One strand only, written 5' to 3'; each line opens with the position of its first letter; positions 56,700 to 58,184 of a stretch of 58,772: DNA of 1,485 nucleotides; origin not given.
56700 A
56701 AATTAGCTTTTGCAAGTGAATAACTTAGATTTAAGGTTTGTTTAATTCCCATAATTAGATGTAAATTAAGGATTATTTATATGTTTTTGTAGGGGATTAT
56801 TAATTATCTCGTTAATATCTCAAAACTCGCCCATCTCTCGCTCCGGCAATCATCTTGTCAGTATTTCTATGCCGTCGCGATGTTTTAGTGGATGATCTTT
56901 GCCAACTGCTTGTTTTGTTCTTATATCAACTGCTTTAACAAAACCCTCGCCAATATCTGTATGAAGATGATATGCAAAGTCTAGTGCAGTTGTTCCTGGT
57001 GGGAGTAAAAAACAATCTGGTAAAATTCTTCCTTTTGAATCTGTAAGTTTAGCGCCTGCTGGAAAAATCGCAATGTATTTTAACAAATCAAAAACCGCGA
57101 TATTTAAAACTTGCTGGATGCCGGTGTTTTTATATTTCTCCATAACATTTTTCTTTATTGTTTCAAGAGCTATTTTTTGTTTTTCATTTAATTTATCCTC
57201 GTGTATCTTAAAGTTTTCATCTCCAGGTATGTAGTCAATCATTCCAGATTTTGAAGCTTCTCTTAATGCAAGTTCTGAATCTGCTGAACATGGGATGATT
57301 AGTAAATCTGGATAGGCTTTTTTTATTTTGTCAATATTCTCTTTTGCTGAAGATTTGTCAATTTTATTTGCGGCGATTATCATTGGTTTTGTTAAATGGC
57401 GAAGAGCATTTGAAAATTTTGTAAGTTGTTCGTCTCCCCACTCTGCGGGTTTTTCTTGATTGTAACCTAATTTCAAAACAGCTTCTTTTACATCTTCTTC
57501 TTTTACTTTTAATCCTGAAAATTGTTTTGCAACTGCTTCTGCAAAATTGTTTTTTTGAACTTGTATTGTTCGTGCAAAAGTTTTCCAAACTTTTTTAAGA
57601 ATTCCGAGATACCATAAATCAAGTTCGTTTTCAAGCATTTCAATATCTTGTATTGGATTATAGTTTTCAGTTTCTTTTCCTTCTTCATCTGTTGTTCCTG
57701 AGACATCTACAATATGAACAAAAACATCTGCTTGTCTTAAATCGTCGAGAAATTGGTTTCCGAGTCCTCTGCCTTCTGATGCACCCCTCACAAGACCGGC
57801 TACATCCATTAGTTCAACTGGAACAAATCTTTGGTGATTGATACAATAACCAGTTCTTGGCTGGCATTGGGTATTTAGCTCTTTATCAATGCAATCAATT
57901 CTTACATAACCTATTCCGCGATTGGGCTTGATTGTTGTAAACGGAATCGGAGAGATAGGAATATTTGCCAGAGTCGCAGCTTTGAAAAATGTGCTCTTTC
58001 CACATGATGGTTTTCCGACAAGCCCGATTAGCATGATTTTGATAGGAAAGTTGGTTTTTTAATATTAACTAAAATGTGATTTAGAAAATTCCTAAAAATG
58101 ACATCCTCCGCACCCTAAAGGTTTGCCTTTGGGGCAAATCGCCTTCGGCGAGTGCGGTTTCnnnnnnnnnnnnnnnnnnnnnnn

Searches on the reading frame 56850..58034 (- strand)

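Call 5: search_protein_families(library=pfam, proteins=[window:56850-58034:-])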
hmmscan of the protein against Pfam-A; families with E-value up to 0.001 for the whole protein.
window:56850-58034:- (394 aa): 4 families
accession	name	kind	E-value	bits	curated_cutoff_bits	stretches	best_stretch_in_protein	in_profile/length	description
PF08438.16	YGR210-like_G4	-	5.6e-38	130.1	24.7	1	221-325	1-105/108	Obg-like GTPase YGR210-like, G4 motif-containing domain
PF01926.29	MMR_HSR1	-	1.5e-16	60.9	21.9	1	3-126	2-100/113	50S ribosome-binding GTPase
PF02824.27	TGS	-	2.1e-10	40.9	22.2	1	337-393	12-60/60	TGS domain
PF02421.24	FeoB_N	-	0.00057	19.9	27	0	3-40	3-40/156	Ferrous iron transport protein B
